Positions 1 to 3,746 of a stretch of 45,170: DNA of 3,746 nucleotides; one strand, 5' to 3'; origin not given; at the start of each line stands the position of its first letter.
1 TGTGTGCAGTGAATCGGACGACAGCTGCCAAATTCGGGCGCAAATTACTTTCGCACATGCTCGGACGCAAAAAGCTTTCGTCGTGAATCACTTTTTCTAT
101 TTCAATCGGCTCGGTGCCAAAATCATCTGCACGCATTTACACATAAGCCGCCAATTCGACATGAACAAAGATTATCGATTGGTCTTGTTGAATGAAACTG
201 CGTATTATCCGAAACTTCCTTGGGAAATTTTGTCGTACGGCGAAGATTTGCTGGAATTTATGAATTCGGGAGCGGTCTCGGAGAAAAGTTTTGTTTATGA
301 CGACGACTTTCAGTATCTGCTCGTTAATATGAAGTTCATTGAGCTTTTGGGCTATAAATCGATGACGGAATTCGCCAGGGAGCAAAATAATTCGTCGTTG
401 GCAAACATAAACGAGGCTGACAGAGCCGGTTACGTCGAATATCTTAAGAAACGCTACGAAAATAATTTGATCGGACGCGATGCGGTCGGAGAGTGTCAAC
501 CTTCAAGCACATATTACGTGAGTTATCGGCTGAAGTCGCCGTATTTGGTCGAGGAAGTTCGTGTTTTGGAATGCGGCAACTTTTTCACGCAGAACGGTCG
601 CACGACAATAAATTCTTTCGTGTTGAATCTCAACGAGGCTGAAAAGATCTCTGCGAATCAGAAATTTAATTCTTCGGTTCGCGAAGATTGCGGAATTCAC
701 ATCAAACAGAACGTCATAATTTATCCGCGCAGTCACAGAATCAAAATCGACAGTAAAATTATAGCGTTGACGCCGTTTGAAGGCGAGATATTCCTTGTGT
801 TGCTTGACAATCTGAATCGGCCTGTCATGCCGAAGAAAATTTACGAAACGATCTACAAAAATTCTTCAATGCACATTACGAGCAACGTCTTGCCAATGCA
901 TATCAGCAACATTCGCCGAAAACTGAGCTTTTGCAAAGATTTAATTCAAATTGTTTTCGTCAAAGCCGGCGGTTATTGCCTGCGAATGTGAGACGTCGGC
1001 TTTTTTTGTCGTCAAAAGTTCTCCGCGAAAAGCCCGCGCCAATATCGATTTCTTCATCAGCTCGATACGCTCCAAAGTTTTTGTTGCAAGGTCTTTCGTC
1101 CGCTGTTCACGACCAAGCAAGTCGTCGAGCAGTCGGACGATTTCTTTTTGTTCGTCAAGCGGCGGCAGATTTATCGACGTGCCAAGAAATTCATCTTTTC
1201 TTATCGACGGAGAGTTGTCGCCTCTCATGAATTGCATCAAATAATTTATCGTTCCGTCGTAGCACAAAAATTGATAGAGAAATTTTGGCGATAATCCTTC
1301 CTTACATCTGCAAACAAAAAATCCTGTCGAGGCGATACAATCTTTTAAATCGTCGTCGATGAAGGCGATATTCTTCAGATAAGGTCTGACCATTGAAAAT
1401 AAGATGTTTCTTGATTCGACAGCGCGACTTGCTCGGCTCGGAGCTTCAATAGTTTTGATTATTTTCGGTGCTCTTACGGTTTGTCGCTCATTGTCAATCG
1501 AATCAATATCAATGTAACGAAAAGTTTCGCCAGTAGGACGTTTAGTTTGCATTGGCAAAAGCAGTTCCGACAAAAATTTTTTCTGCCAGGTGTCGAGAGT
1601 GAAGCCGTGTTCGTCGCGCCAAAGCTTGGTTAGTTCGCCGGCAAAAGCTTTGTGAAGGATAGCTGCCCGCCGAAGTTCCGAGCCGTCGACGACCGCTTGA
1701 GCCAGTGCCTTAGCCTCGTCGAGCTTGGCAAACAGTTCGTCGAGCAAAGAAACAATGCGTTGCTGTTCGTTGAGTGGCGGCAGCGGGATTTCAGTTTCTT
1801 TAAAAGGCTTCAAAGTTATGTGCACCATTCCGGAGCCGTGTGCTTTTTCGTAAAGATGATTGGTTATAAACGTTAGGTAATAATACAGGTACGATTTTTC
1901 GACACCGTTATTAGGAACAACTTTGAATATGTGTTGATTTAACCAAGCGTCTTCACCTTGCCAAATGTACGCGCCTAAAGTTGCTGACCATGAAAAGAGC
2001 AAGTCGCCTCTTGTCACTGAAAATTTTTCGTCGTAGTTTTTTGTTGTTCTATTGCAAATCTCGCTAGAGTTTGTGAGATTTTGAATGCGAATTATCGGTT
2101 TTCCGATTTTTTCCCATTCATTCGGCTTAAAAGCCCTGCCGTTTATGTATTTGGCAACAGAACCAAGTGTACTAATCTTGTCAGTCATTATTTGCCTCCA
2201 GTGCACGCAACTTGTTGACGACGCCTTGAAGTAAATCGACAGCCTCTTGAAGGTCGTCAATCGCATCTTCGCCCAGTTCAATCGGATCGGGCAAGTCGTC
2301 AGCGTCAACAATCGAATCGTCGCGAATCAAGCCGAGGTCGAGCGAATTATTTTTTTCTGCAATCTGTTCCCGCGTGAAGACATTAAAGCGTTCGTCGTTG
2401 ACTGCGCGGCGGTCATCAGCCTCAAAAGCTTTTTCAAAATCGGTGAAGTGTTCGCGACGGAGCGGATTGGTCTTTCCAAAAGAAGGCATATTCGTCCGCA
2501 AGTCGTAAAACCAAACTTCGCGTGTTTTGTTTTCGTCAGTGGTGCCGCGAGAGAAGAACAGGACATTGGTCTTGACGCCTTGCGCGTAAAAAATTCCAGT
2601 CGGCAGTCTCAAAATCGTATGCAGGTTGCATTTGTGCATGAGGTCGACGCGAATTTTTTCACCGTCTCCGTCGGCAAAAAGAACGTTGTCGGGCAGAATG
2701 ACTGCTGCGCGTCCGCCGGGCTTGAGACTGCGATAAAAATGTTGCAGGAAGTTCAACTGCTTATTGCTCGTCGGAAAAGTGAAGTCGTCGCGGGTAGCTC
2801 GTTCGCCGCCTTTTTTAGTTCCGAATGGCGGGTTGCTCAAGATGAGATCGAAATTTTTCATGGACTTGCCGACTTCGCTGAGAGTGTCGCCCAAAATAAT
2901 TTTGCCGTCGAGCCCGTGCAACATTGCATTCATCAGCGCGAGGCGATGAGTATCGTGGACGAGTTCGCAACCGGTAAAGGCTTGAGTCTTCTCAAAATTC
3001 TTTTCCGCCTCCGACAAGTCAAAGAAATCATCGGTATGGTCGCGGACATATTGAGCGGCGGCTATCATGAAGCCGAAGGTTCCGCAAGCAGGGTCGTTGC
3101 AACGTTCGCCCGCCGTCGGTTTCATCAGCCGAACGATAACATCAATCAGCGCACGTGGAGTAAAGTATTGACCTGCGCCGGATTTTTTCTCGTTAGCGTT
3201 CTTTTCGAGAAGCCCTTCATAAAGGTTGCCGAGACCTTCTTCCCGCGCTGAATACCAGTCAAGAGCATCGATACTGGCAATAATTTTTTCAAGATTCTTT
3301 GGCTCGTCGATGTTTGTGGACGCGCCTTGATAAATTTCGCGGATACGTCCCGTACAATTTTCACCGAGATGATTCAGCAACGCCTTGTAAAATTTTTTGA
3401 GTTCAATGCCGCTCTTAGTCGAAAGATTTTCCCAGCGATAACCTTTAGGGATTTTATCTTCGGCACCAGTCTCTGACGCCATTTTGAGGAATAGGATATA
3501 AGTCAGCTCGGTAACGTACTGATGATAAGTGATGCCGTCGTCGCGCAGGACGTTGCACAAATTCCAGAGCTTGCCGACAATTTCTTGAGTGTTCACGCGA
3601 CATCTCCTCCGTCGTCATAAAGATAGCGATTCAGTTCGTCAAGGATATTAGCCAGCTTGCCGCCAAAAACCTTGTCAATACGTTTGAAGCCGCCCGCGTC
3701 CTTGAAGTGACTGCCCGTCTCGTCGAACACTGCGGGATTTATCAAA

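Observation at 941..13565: NusG-paralog-led ~12.4 kb operon joining Sel1-repeat proteins, PPP phosphatases and an LMW-PTP to a type I restriction system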

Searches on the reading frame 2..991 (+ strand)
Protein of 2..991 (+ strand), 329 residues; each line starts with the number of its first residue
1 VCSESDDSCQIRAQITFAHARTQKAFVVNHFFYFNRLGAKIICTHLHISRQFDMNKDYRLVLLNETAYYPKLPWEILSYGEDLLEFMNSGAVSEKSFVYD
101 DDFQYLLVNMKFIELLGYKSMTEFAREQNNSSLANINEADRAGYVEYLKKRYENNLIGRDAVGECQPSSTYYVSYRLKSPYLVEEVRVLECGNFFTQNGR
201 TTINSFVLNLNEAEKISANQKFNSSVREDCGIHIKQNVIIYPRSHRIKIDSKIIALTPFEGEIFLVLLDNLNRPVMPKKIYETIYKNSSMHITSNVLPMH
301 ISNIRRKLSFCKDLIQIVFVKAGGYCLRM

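Call 5: search_protein_families(library=pfam, proteins=[window:2-991:+], max_evalue=0.01)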
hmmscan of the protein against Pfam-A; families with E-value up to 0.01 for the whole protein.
window:2-991:+ (329 aa): 1 family
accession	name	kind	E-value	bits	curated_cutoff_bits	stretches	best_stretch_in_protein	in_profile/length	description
PF00486.34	Trans_reg_C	-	1.2e-08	35.3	26.2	1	254-327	4-77/77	Transcriptional regulatory protein, C terminal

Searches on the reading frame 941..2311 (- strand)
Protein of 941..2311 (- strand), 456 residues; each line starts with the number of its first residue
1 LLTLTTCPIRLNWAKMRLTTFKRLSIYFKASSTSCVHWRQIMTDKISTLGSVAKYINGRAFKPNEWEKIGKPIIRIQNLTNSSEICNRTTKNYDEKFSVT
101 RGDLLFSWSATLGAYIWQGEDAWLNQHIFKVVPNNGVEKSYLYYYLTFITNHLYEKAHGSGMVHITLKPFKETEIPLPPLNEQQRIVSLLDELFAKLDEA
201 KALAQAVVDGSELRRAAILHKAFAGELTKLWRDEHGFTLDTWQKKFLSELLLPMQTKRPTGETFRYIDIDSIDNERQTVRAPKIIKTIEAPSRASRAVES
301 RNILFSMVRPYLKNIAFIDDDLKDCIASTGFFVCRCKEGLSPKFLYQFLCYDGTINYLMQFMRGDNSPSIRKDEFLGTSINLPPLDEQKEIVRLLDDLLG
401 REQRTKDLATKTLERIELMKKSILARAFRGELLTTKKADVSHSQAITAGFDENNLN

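Call 5: search_protein_families(library=pfam, proteins=[window:941-2311:-], max_evalue=0.01)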
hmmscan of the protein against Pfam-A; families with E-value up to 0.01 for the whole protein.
window:941-2311:- (456 aa): 1 family
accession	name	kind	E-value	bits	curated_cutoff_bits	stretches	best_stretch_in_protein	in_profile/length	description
PF01420.25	Methylase_S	-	1.8e-42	145.9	22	2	46-198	6-159/168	Type I restriction modification DNA specificity domain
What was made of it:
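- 941..2188 (-): hsdS (415 aa, two target-recognition domains); its 3' end overlaps the convergent Trans_reg_C gene by 51 nt. Pfam Methylase_S, 2 stretches (call 5).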

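Call 71: search_protein_families(library=padloc, proteins=[window:941-2188:-], max_evalue=0.001)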
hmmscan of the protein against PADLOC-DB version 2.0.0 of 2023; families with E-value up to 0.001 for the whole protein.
window:941-2188:- (415 aa): 129 families (the best 25 are shown)
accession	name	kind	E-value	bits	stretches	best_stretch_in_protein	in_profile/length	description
PDLC03079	Specificity_I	-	8.6e-62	207.8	1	7-393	34-449/470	Type I specificity subunit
PDLC03189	Specificity_I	-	2.7e-60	202.5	1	7-398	14-424/459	Type I specificity subunit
PDLC03169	Specificity_I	-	8.7e-58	194.8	1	8-392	15-420/461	Type I specificity subunit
PDLC04137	mad5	-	2.5e-50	169.8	1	5-375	5-386/392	mads_5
PDLC03087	Specificity_I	-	3.9e-49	165.7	2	5-231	17-254/418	Type I specificity subunit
PDLC03162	Specificity_I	-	3.7e-46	155.8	1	28-393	36-416/431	Type I specificity subunit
PDLC03107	Specificity_I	-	2.5e-44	150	1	4-391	4-392/392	Type I specificity subunit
PDLC03194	Specificity_I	-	1.5e-42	144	2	212-361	22-173/391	Type I specificity subunit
PDLC03090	Specificity_I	-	7.1e-38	129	1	5-391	24-431/434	Type I specificity subunit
PDLC03127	Specificity_I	-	4e-36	122.9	2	257-403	71-221/571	Type I specificity subunit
PDLC03072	Specificity_I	-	7.3e-36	122.2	2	23-184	258-435/448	Type I specificity subunit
PDLC03179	Specificity_I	-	1.8e-35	120.9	2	8-157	110-272/589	Type I specificity subunit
PDLC03105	Specificity_I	-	8.3e-35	119.1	2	15-184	253-433/448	Type I specificity subunit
PDLC03068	Specificity_I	-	1.6e-34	117.8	2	5-156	227-369/403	Type I specificity subunit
PDLC03069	Specificity_I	-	4e-30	103.2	2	223-356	26-156/387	Type I specificity subunit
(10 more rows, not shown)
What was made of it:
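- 941..2188 (-): PADLOC Specificity_I 207.8 bits (call 71).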

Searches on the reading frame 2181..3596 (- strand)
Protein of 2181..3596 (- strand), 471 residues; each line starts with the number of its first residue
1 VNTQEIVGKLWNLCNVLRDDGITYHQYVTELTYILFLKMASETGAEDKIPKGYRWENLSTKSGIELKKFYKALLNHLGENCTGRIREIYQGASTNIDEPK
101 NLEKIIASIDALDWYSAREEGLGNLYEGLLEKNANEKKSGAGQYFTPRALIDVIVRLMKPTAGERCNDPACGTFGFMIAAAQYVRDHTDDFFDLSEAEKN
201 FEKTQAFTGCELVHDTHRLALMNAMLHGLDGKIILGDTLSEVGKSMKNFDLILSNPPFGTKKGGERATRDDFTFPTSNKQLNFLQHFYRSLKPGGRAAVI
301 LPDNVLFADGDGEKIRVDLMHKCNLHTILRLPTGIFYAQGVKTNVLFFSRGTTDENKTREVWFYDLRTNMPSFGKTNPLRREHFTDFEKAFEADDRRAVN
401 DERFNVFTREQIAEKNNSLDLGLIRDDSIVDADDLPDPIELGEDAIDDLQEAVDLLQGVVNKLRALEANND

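Call 5: search_protein_families(library=pfam, proteins=[window:2181-3596:-], max_evalue=0.01)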
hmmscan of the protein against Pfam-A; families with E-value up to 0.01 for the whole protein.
window:2181-3596:- (471 aa): 5 families
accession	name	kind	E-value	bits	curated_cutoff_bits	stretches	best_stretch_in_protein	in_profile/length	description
PF02384.22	N6_Mtase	-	4.3e-74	250.1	20.4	1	120-422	4-300/311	N-6 DNA Methylase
PF01170.24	UPF0020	-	1.4e-12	48.1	22.3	1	153-309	19-174/197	RMKL-like, methyltransferase domain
PF12161.14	HsdM_N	-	3.8e-10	40.9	24.5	1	8-107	3-133/135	HsdM N-terminal domain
PF07669.17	Eco57I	-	3.2e-07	31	25.3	1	193-331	51-165/171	Eco57I restriction-modification methylase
PF05175.20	MTS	-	0.0028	17.8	23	1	207-266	58-116/170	Methyltransferase small domain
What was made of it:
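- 2181..3596 (-): hsdM (471 aa). Pfam N6_Mtase 4.3e-74 and HsdM_N (call 5).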

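Call 62: find_encoding_contigs(protein=window:2181-3596:-, flank=10000, max_places=6)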
Protein window:2181-3596:- (471 aa): no gene with exactly this product is on record in the collection.

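Call 64: find_encoding_contigs(protein=window:2184-3596:-, flank=10000, max_places=6)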
Protein seq(471 aa) (471 aa): no gene with exactly this product is on record in the collection.

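Call 71: search_protein_families(library=padloc, proteins=[window:2181-3596:-], max_evalue=0.001)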
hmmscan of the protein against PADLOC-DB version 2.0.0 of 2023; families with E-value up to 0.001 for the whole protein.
window:2181-3596:- (471 aa): 45 families (the best 25 are shown)
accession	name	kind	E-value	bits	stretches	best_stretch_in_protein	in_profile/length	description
PDLC03026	MTase_I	-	5e-212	703.3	1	1-467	1-481/487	Type I methyltransferase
PDLC03021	MTase_I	-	5.3e-93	310.5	1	12-422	9-449/491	Type I methyltransferase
PDLC04134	mad2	-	1.7e-71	239.6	1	4-394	139-487/492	mads_2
PDLC03025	MTase_I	-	3.2e-58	195.8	1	19-395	17-416/569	Type I methyltransferase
PDLC03036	MTase_I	-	6.3e-43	145.1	1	122-385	196-460/635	Type I methyltransferase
PDLC03035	MTase_I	-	2.5e-35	120.2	1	102-368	135-404/653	Type I methyltransferase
PDLC03027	MTase_I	-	1e-31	108.3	1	4-393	6-408/810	Type I methyltransferase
PDLC03022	MTase_I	-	5.4e-30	102.4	1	98-417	141-466/857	Type I methyltransferase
PDLC03031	MTase_I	-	6.9e-30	101.9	1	122-350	165-403/834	Type I methyltransferase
PDLC03029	MTase_I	-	5e-27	92.6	1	97-357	130-410/661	Type I methyltransferase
PDLC03318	MTase_II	-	6.3e-26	88.9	2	28-207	226-411/723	Type II methyltransferase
PDLC03240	MTase_II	-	1.4e-25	88.1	1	111-377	152-413/511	Type II methyltransferase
PDLC03032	MTase_I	-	6.2e-25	85.4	1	4-353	6-372/1001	Type I methyltransferase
PDLC03018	MTase_I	-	1.8e-23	80.8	2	9-190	173-355/749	Type I methyltransferase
PDLC03019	MTase_I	-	4.4e-23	79.5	1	113-358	141-382/932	Type I methyltransferase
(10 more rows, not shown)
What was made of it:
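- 2181..3596 (-): PADLOC MTase_I 703 bits (call 71).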
